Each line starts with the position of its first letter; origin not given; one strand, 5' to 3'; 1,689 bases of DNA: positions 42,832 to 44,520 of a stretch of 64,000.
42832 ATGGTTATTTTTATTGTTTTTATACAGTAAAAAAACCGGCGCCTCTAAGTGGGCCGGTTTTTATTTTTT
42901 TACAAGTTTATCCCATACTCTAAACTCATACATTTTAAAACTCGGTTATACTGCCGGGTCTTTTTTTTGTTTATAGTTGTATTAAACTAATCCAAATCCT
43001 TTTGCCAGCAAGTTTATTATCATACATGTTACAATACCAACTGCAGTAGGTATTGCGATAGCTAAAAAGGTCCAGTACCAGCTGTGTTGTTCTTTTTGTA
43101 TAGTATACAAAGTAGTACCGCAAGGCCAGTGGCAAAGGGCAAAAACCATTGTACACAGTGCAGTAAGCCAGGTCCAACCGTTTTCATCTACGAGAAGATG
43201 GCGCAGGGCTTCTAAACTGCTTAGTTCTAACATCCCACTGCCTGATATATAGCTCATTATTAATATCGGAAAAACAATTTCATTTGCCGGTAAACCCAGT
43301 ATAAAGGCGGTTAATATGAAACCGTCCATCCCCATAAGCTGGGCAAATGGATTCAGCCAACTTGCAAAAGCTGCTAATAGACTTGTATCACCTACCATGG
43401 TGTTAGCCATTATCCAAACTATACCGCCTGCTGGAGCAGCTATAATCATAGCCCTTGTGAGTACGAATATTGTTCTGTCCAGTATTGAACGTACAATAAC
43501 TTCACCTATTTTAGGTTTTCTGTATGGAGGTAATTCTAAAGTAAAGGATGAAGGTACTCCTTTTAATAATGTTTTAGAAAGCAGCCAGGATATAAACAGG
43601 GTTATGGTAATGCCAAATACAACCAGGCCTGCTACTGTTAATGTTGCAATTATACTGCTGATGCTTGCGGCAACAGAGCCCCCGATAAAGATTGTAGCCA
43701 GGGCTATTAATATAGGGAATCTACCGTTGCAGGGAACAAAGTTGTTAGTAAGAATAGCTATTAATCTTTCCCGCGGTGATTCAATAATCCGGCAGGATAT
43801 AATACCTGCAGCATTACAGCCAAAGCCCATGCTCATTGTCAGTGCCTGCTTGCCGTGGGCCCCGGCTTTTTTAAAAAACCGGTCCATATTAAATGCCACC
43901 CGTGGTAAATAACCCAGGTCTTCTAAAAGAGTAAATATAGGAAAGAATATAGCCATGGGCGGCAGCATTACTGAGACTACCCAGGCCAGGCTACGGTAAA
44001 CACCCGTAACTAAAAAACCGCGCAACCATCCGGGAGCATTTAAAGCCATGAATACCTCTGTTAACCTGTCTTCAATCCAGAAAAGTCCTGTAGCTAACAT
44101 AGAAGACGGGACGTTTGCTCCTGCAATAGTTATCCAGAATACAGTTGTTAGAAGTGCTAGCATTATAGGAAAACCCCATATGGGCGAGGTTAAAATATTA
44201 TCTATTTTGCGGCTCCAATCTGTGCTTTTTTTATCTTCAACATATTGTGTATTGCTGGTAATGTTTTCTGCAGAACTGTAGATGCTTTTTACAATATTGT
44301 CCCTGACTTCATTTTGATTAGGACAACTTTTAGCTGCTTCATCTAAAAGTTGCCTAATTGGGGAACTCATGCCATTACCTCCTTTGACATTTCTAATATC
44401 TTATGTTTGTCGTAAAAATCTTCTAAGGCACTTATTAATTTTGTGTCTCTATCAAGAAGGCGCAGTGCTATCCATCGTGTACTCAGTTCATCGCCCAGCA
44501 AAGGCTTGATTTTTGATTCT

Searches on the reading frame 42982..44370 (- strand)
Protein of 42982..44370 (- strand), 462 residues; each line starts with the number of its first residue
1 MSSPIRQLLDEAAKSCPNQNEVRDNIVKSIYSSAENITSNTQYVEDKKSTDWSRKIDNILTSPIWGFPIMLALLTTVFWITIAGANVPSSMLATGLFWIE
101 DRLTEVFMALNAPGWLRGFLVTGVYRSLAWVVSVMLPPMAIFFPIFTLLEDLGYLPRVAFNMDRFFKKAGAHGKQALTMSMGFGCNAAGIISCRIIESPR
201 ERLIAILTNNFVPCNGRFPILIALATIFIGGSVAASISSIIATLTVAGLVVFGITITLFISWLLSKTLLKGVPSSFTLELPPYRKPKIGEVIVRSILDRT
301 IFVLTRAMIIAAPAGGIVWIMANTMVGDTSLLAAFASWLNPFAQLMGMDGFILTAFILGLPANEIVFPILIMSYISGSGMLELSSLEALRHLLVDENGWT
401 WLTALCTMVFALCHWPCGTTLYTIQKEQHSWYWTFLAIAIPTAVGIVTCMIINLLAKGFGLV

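Call 6: find_encoding_contigs(protein=window:42982-44370:-, flank=10000, max_places=10)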
Protein window:42982-44370:- (462 aa): 3 contigs read that carry it; 2 places shown.
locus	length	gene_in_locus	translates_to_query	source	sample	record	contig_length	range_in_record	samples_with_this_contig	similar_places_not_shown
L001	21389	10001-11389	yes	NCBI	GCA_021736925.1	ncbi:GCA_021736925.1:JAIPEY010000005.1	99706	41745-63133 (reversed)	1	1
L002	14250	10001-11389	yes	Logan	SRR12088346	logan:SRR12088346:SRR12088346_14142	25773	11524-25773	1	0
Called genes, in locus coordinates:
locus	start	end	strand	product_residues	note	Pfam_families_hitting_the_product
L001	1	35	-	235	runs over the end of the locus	PF00072:Response_reg, PF23198:PDE8A_N (weak), PF00486:Trans_reg_C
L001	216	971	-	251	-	PF02463:SMC_N, PF09818:ABC_ATPase (faint), PF00005:ABC_tran, PF13304:AAA_21 (faint)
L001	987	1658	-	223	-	PF00528:BPD_transp_1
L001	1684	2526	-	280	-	PF00497:SBP_bac_3, PF10613:Lig_chan-Glu_bd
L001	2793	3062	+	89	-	-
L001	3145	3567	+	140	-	PF06094:GGACT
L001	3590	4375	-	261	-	PF01925:TauE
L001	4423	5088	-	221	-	PF02588:YitT_membrane (faint), PF19700:DUF6198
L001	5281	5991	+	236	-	PF00702:Hydrolase, PF13419:HAD_2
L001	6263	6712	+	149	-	PF01325:Fe_dep_repress, PF02742:Fe_dep_repr_C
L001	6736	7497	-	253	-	PF01209:Ubie_methyltran, PF13489:Methyltransf_23 (weak), PF08241:Methyltransf_11, PF08242:Methyltransf_12, PF13649:Methyltransf_25, PF13847:Methyltransf_31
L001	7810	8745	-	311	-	PF01545:Cation_efflux, PF16916:ZT_dimer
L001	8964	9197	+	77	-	PF04023:FeoA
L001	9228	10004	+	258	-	PF03193:RsgA_GTPase (faint), PF00009:GTP_EFTU (weak), PF02421:FeoB_N, PF09439:SRPRB (weak), PF01926:MMR_HSR1, PF17910:FeoB_Cyto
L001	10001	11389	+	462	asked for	PF07670:Gate, PF07664:FeoB_C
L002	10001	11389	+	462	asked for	PF07670:Gate, PF07664:FeoB_C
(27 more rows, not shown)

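Call 9: find_homologous_proteins(query=window:42982-44370:-, max_evalue=1e-30)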
Query window:42982-44370:- (462 aa): 8000 proteins with E <= 1e-30 among 8000 candidates; the best 120 are listed.
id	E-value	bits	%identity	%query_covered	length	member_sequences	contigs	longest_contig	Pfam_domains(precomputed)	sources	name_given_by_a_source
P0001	0.0e+0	1026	100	100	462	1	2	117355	PF07664.18,PF07670.20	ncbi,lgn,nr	ncbi:MAG: ferrous iron transporter B [Clostridiales bacterium]|nr:ferrous iron transporter B [Clostr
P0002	5.1e-235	799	76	100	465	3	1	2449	PF07664.18,PF07670.20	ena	-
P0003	8.0e-235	798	75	100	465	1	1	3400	PF07664.18,PF07670.20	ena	-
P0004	1.9e-234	797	76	100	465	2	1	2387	PF07664.18,PF07670.20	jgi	-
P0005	3.9e-234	796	76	99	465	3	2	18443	PF07664.18,PF07670.20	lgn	-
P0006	5.0e-231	786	75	99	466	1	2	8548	PF07664.18,PF07670.20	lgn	-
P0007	1.3e-229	781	75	100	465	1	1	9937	PF07664.18,PF07670.20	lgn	-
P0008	2.4e-229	780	73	100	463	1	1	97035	PF07664.18,PF07670.20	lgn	-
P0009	2.7e-229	780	74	100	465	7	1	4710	PF07664.18,PF07670.20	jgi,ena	-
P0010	4.7e-229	779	74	100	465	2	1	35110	PF07664.18,PF07670.20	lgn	-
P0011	5.0e-228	776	75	99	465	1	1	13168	PF07664.18,PF07670.20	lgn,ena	-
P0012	2.3e-227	773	74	99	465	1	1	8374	PF07664.18,PF07670.20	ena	-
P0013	1.7e-226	771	74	99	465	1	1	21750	PF07664.18,PF07670.20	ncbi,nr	ncbi:MAG: ferrous iron transporter B [Firmicutes bacterium]|nr:ferrous iron transporter B [Bacillota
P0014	4.9e-225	766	73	98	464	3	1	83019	PF07664.18,PF07670.20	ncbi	-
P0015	2.3e-224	764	72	98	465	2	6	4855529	PF07664.18,PF07670.20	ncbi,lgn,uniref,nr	ncbi:nucleoside recognition domain-containing protein [Desulfoscipio gibsoniae]|uniref:Fe2+ transpor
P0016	3.4e-224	763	71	100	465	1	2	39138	PF07664.18,PF07670.20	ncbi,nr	ncbi:MAG: nucleoside recognition domain-containing protein [Heliobacteriaceae bacterium]|nr:nucleosi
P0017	5.8e-224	762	72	100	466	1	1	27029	PF07664.18,PF07670.20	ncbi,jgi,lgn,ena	-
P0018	6.4e-224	762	74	100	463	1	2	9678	PF07664.18,PF07670.20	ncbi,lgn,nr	ncbi:MAG: ferrous iron transporter B [Desulfotomaculum sp.]|nr:ferrous iron transporter B [Desulfoto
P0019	1.1e-223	761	73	100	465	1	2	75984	PF07664.18,PF07670.20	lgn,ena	-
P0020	1.5e-223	761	75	96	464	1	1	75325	PF07664.18,PF07670.20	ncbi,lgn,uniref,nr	ncbi:ferrous iron transport protein B [Desulfohalotomaculum tongense]|uniref:nucleoside recognition 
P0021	2.8e-223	760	72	99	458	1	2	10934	PF07664.18,PF07670.20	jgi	jgi:ferrous iron transport protein B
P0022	3.3e-223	760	71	100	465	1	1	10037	PF07664.18,PF07670.20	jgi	-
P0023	1.0e-222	758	70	100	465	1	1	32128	PF07664.18,PF07670.20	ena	-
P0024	3.7e-222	756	71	100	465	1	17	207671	PF07664.18,PF07670.20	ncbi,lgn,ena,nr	ncbi:MAG: iron transporter FeoB [Desulfotomaculum sp. BICA1-6]|nr:MAG: iron transporter FeoB [Desulf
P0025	3.8e-222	756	71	100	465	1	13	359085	PF07664.18,PF07670.20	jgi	-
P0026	7.0e-222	755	70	100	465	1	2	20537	PF07664.18,PF07670.20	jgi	-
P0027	1.8e-221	754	70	100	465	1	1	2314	PF07664.18,PF07670.20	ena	-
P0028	2.2e-221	754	71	98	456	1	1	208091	PF07664.18,PF07670.20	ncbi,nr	ncbi:MAG: iron transporter FeoB [Peptococcaceae bacterium BRH_c8a]|nr:MAG: iron transporter FeoB [Pe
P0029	6.9e-221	752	70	99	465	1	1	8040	PF07664.18,PF07670.20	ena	-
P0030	1.3e-220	751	72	98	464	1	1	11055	PF07664.18,PF07670.20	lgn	-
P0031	2.4e-220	750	71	100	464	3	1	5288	PF07664.18,PF07670.20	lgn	-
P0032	4.2e-220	750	73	97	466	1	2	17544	PF07664.18,PF07670.20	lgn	-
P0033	5.7e-220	749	73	97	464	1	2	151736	PF07664.18,PF07670.20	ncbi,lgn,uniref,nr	ncbi:nucleoside recognition domain-containing protein [Desulfallas thermosapovorans]|uniref:Ferrous 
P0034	5.8e-220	749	72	99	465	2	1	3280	PF07664.18,PF07670.20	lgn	-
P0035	3.7e-218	743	73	96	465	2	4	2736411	PF07664.18,PF07670.20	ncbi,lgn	ncbi:nucleoside recognition domain-containing protein [Syntrophomonas erecta]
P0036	5.7e-218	742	72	96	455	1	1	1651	PF07664.18,PF07670.20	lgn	-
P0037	8.0e-218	742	72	99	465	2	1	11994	PF07664.18,PF07670.20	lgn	-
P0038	8.9e-218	742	72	100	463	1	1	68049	PF07664.18,PF07670.20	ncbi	-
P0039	1.3e-217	741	69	100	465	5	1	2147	PF07664.18,PF07670.20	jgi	-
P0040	3.4e-217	740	71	100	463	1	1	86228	PF07664.18,PF07670.20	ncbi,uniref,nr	ncbi:Ferrous iron transport protein B [Sporotomaculum syntrophicum]|uniref:Ferrous iron transport pr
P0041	4.4e-217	740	70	100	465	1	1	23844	PF07664.18,PF07670.20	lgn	-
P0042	4.8e-217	739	71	95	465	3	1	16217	PF07664.18,PF07670.20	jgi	-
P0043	6.9e-216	736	70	100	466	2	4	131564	PF07664.18,PF07670.20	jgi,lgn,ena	-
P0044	1.4e-215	735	70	99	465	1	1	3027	PF07664.18,PF07670.20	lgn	-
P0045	1.7e-215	734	69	100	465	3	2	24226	PF07664.18,PF07670.20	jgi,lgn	-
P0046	1.8e-215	734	70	100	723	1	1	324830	PF01926.30,PF07664.18,PF02421.25,PF17910.7,PF07670.20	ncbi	ncbi:MAG: ferrous iron transport protein B [Bacillota bacterium]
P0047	3.5e-215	733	71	98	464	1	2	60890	PF07664.18,PF07670.20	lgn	-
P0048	9.0e-215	732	69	99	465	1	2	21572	PF07664.18,PF07670.20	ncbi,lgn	-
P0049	7.7e-214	729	72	98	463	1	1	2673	PF07664.18,PF07670.20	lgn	-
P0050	1.3e-213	728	69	99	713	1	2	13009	PF01926.30,PF07664.18,PF02421.25,PF00009.34,PF17910.7,PF07670.20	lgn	-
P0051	3.1e-212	724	68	99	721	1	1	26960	PF01926.30,PF07664.18,PF02421.25,PF00009.34,PF17910.7,PF07670.20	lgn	-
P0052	3.5e-212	723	69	99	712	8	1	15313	PF01926.30,PF07664.18,PF02421.25,PF17910.7,PF07670.20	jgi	-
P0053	2.1e-210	718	70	98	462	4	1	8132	PF07664.18,PF07670.20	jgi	-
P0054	6.0e-207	706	71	94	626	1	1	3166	PF01926.30,PF07664.18,PF02421.25,PF00009.34,PF07670.20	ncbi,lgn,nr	ncbi:MAG TPA: ferrous iron transporter B [Clostridia bacterium]|nr:ferrous iron transporter B [Clost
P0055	5.7e-206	703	67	99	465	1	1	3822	PF07664.18,PF07670.20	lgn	-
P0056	2.3e-205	701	69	99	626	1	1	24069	PF01926.30,PF07664.18,PF02421.25,PF00009.34,PF07670.20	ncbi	-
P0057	5.1e-205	700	67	100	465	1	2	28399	PF07664.18,PF07670.20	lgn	-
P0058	1.4e-203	695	67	99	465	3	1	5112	PF07664.18,PF07670.20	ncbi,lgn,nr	ncbi:MAG: ferrous iron transporter B [Firmicutes bacterium]|nr:ferrous iron transporter B [Bacillota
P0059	7.3e-203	693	68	95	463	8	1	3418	PF07664.18,PF07670.20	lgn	-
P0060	1.6e-200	685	67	96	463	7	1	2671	PF07664.18,PF07670.20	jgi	-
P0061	2.1e-199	681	67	97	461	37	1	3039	PF07664.18,PF07670.20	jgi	jgi:ferrous iron transport protein B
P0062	2.2e-199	681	67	96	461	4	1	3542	PF07664.18,PF07670.20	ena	-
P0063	5.5e-197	673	64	99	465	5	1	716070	PF07664.18,PF07670.20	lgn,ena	-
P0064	1.1e-193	663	66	99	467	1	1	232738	PF07664.18,PF07670.20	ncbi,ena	-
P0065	6.7e-193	660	66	98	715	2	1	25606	PF01926.30,PF07664.18,PF02421.25,PF17910.7,PF07670.20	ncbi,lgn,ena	-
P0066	7.3e-193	660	67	96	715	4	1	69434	PF01926.30,PF07664.18,PF02421.25,PF17910.7,PF07670.20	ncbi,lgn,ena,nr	ncbi:MAG TPA: ferrous iron transport protein B [Tissierellales bacterium]|nr:ferrous iron transport 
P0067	9.9e-193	659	63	99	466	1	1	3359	PF07664.18,PF07670.20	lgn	-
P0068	1.1e-192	659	66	99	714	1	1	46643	PF01926.30,PF07664.18,PF02421.25,PF17910.7,PF07670.20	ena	-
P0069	2.9e-192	658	64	99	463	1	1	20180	PF07664.18,PF07670.20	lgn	-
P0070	3.7e-192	657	65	96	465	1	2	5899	PF07664.18,PF07670.20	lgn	-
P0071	1.2e-191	656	76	80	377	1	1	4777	PF07664.18,PF07670.20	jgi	-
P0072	2.5e-191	655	65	99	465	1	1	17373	PF07664.18,PF07670.20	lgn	-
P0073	2.9e-191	654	64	99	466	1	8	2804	PF07664.18,PF07670.20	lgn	-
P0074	5.5e-191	654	63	100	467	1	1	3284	PF07664.18,PF07670.20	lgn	-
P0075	1.4e-190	652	65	98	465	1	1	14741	PF07664.18,PF07670.20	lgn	-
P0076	3.7e-190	651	65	96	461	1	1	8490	PF07664.18,PF07670.20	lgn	-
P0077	3.7e-190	651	63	100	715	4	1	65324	PF01926.30,PF07664.18,PF02421.25,PF17910.7,PF07670.20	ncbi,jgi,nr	ncbi:MAG: feoB [Clostridia bacterium]|jgi:ferrous iron transport protein B|nr:feoB [Clostridia bacte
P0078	4.8e-190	650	65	100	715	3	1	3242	PF01926.30,PF07664.18,PF02421.25,PF17910.7,PF07670.20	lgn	-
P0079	9.8e-190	649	64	100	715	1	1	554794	PF01926.30,PF07664.18,PF02421.25,PF17910.7,PF07670.20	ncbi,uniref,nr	ncbi:ferrous iron transport protein B [Schnuerera ultunensis]|uniref:ferrous iron transport protein 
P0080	1.3e-189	649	65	98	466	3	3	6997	PF07664.18,PF07670.20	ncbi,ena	-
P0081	1.6e-189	649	64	100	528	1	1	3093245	PF07664.18,PF17910.7,PF07670.20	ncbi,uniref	ncbi:nucleoside recognition domain-containing protein [Schnuerera ultunensis]|uniref:Ferrous iron tr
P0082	1.8e-189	649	67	96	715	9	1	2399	PF01926.30,PF07664.18,PF02421.25,PF17910.7,PF07670.20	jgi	jgi:ferrous iron transport protein B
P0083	2.8e-189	648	67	96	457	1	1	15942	PF07664.18,PF07670.20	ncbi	-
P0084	3.4e-189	648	64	98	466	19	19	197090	PF07664.18,PF07670.20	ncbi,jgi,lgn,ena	ncbi:MAG: nucleoside recognition domain-containing protein [Syntrophaceticus sp.]|jgi:ferrous iron t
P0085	4.0e-189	647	63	100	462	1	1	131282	PF07664.18,PF07670.20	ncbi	ncbi:nucleoside recognition domain-containing protein [Peptococcaceae bacterium 1198_IL3148]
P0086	4.0e-189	647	64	100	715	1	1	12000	PF01926.30,PF07664.18,PF02421.25,PF17910.7,PF07670.20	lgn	-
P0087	6.1e-189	647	66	95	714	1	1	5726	PF01926.30,PF07664.18,PF02421.25,PF17910.7,PF07670.20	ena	-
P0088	6.4e-189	647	64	100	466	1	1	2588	PF07664.18,PF07670.20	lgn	-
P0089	7.5e-189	647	67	91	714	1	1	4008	PF01926.30,PF07664.18,PF02421.25,PF17910.7,PF07670.20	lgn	-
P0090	9.6e-189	646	65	98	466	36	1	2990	PF07664.18,PF07670.20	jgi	jgi:ferrous iron transport protein B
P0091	1.2e-188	646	63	100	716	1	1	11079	PF01926.30,PF07664.18,PF02421.25,PF17910.7,PF03193.23,PF07670.20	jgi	jgi:ferrous iron transport protein B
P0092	1.5e-188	646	66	96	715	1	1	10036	PF01926.30,PF07664.18,PF02421.25,PF17910.7,PF07670.20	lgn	-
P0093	1.6e-188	645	64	99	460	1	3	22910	PF07664.18,PF07670.20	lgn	-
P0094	1.9e-188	645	64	99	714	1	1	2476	PF01926.30,PF07664.18,PF02421.25,PF17910.7,PF07670.20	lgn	-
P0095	2.0e-188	645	65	96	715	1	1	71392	PF01926.30,PF07664.18,PF02421.25,PF17910.7,PF07670.20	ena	-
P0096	2.3e-188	645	63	98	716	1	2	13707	PF01926.30,PF07664.18,PF02421.25,PF17910.7,PF07670.20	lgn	-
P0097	3.1e-188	644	64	98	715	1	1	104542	PF01926.30,PF07664.18,PF02421.25,PF17910.7,PF07670.20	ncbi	-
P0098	3.2e-188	644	63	99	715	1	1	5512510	PF01926.30,PF07664.18,PF02421.25,PF17910.7,PF07670.20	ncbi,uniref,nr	ncbi:ferrous iron transport protein B [Petroclostridium sp. X23]|uniref:ferrous iron transport prote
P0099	3.3e-188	644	63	100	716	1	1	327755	PF01926.30,PF07664.18,PF02421.25,PF17910.7,PF03193.23,PF07670.20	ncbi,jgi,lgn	ncbi:MAG: ferrous iron transport protein B [Acetivibrionales bacterium]|jgi:ferrous iron transport p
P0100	3.8e-188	644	65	99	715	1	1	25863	PF01926.30,PF07664.18,PF02421.25,PF17910.7,PF07670.20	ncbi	-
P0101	4.0e-188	644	63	100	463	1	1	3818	PF07664.18,PF07670.20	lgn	-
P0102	4.5e-188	644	64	100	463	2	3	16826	PF07664.18,PF07670.20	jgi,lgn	jgi:ferrous iron transport protein B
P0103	5.8e-188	644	63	100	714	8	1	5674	PF01926.30,PF07664.18,PF02421.25,PF17910.7,PF07670.20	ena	-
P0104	7.2e-188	643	64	98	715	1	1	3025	PF01926.30,PF07664.18,PF02421.25,PF17910.7,PF07670.20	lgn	-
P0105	9.3e-188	643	64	99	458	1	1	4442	PF07664.18,PF07670.20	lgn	-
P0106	1.1e-187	643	65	95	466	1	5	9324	PF07664.18,PF07670.20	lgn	-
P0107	1.2e-187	643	66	96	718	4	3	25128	PF01926.30,PF07664.18,PF02421.25,PF17910.7,PF07670.20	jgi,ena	-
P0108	1.2e-187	643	64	98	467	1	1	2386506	PF07664.18,PF07670.20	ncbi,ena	-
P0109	1.4e-187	642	66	95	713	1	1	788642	PF01926.30,PF07664.18,PF02421.25,PF17910.7,PF07670.20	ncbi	-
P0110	1.4e-187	642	63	98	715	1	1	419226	PF01926.30,PF07664.18,PF02421.25,PF17910.7,PF07670.20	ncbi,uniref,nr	ncbi:ferrous iron transport protein B [Cellulosilyticum sp. I15G10I2]|uniref:ferrous iron transport 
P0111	1.6e-187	642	62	99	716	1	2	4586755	PF01926.30,PF07664.18,PF02421.25,PF17910.7,PF07670.20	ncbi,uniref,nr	ncbi:ferrous iron transport protein B [Clostridium formicaceticum]|uniref:Ferrous iron transport pro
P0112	1.9e-187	642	63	98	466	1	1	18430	PF07664.18,PF07670.20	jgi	jgi:ferrous iron transport protein B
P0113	2.0e-187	642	63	99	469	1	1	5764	PF07664.18,PF07670.20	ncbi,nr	ncbi:MAG TPA: nucleoside recognition domain-containing protein, partial [Clostridia bacterium]|nr:nu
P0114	2.3e-187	642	67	95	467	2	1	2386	PF07664.18,PF07670.20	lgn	-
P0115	2.3e-187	642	66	96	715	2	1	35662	PF01926.30,PF07664.18,PF02421.25,PF17910.7,PF07670.20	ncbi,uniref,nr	ncbi:ferrous iron transport protein B [Sporosalibacterium faouarense]|uniref:ferrous iron transport 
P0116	2.7e-187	641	64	100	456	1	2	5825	PF07664.18,PF07670.20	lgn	-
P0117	3.5e-187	641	65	98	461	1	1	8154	PF07664.18,PF07670.20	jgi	-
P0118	3.5e-187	641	65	99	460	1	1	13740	PF07664.18,PF07670.20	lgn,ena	-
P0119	3.9e-187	641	66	96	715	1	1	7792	PF01926.30,PF07664.18,PF02421.25,PF17910.7,PF07670.20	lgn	-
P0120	3.9e-187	641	62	99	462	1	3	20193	PF07664.18,PF07670.20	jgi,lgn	jgi:ferrous iron transport protein B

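Call 11: find_encoding_contigs(protein=P0008, flank=6000, max_places=2)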
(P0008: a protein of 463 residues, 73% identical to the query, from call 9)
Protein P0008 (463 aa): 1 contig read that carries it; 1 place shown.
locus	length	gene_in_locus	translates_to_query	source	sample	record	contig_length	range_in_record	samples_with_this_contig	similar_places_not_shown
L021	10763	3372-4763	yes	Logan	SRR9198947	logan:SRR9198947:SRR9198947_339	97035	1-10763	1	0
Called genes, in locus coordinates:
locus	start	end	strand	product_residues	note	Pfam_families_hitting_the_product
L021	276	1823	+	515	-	PF02028:BCCT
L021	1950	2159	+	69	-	-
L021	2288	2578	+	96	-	PF04023:FeoA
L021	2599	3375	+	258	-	PF03193:RsgA_GTPase (faint), PF00009:GTP_EFTU (faint), PF09439:SRPRB (weak), PF01926:MMR_HSR1, PF02421:FeoB_N, PF17910:FeoB_Cyto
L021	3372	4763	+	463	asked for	PF07670:Gate, PF07664:FeoB_C, PF07670:Gate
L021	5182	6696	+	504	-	PF00590:TP_methylase, PF06180:CbiK, PF01903:CbiX (faint)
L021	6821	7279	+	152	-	PF01325:Fe_dep_repress, PF02742:Fe_dep_repr_C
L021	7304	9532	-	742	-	PF00989:PAS, PF08447:PAS_3 (faint), PF08448:PAS_4 (faint), PF13426:PAS_9, PF13188:PAS_8 (weak), PF13426:PAS_9 (weak), PF00512:HisKA, PF02518:HATPase_c, +2 more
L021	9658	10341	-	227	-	PF00561:Abhydrolase_1, PF01738:DLH (faint), PF12146:Hydrolase_4 (weak), PF12697:Abhydrolase_6 (weak), PF00326:Peptidase_S9 (weak), PF03959:FSH1 (weak), PF10142:PhoPQ_related (weak), PF12146:Hydrolase_4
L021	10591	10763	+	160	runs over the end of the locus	PF04542:Sigma70_r2, PF08281:Sigma70_r4_2, PF04545:Sigma70_r4 (weak)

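Call 12: find_encoding_contigs(protein=P0005, flank=6000, max_places=2)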
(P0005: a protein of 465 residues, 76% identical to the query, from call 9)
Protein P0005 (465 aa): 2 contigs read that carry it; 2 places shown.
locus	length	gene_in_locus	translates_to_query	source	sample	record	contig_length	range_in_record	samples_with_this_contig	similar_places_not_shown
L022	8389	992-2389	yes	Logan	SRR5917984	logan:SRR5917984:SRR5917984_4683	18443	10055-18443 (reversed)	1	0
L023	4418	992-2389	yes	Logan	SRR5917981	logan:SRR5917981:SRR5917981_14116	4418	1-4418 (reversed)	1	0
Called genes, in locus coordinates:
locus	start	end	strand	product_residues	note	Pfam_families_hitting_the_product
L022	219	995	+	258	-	PF00009:GTP_EFTU (faint), PF09439:SRPRB (weak), PF01926:MMR_HSR1, PF02421:FeoB_N, PF17910:FeoB_Cyto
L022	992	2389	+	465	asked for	PF07670:Gate, PF07664:FeoB_C, PF07670:Gate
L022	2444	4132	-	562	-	PF00795:CN_hydrolase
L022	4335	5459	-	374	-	PF04055:Radical_SAM, PF13353:Fer4_12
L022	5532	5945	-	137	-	PF02514:CobN-Mg_chel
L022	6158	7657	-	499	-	PF13360:PQQ_2 (weak), PF01011:PQQ (weak), PF13360:PQQ_2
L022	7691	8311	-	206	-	PF02570:CbiC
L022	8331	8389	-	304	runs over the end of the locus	PF02361:CbiQ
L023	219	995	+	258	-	PF00009:GTP_EFTU (faint), PF09439:SRPRB (weak), PF01926:MMR_HSR1, PF02421:FeoB_N, PF17910:FeoB_Cyto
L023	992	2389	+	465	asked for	PF07670:Gate, PF07664:FeoB_C, PF07670:Gate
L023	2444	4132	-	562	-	PF00795:CN_hydrolase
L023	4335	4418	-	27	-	?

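Call 13: find_encoding_contigs(protein=P0010, flank=6000, max_places=2)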
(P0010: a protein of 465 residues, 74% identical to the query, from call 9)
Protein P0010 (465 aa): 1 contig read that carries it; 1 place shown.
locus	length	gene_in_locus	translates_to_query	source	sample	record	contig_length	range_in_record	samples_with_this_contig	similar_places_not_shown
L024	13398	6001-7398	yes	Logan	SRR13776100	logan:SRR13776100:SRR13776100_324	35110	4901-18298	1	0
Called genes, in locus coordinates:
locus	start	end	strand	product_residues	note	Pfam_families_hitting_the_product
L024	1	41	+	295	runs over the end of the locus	PF18075:FtsX_ECD, PF02687:FtsX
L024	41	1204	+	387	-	PF24568:CC_PcsB, PF01551:Peptidase_M23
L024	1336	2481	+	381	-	PF22694:CtpB_N-like, PF00595:PDZ, PF13180:PDZ_2, PF17820:PDZ_6, PF03572:Peptidase_S41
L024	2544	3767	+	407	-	PF17820:PDZ_6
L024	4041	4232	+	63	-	PF10133:CooT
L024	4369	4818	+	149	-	PF01325:Fe_dep_repress, PF02742:Fe_dep_repr_C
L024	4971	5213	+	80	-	PF04023:FeoA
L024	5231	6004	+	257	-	PF00009:GTP_EFTU (faint), PF09439:SRPRB (weak), PF01926:MMR_HSR1, PF02421:FeoB_N, PF17910:FeoB_Cyto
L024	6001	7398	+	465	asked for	PF07670:Gate, PF07664:FeoB_C, PF07670:Gate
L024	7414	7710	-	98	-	PF10704:DUF2508 (weak)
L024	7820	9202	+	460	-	PF13407:Peripla_BP_4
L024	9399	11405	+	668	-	PF00270:DEAD (weak), PF04851:ResIII, PF17757:UvrB_inter, PF27431:UvrB_3rd, PF00271:Helicase_C, PF12344:UvrB, PF02151:UVR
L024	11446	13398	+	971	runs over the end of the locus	PF00005:ABC_tran (faint), PF02463:SMC_N (faint), PF03193:RsgA_GTPase (faint), PF13191:AAA_16 (faint), PF13304:AAA_21 (faint), PF13401:AAA_22 (faint), PF17760:UvrA_inter, PF17755:UvrA_DNA-bind, +3 more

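Call 33: find_encoding_contigs(protein=P0005, flank=10000, max_places=1)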
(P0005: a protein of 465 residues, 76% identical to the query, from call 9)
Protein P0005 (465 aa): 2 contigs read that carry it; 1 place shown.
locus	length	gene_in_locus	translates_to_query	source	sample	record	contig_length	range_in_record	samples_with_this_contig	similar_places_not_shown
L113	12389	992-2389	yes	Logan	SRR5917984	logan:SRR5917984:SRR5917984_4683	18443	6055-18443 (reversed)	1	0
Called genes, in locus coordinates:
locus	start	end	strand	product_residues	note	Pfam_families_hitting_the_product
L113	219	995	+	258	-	PF00009:GTP_EFTU (faint), PF09439:SRPRB (weak), PF01926:MMR_HSR1, PF02421:FeoB_N, PF17910:FeoB_Cyto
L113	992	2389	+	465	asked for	PF07670:Gate, PF07664:FeoB_C, PF07670:Gate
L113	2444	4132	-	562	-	PF00795:CN_hydrolase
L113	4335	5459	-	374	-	PF04055:Radical_SAM, PF13353:Fer4_12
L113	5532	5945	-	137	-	PF02514:CobN-Mg_chel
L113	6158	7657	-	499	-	PF13360:PQQ_2 (weak), PF01011:PQQ (weak), PF13360:PQQ_2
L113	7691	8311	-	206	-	PF02570:CbiC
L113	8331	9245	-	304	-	PF02361:CbiQ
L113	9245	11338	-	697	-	-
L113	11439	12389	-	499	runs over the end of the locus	PF13360:PQQ_2, PF01011:PQQ (weak), PF13360:PQQ_2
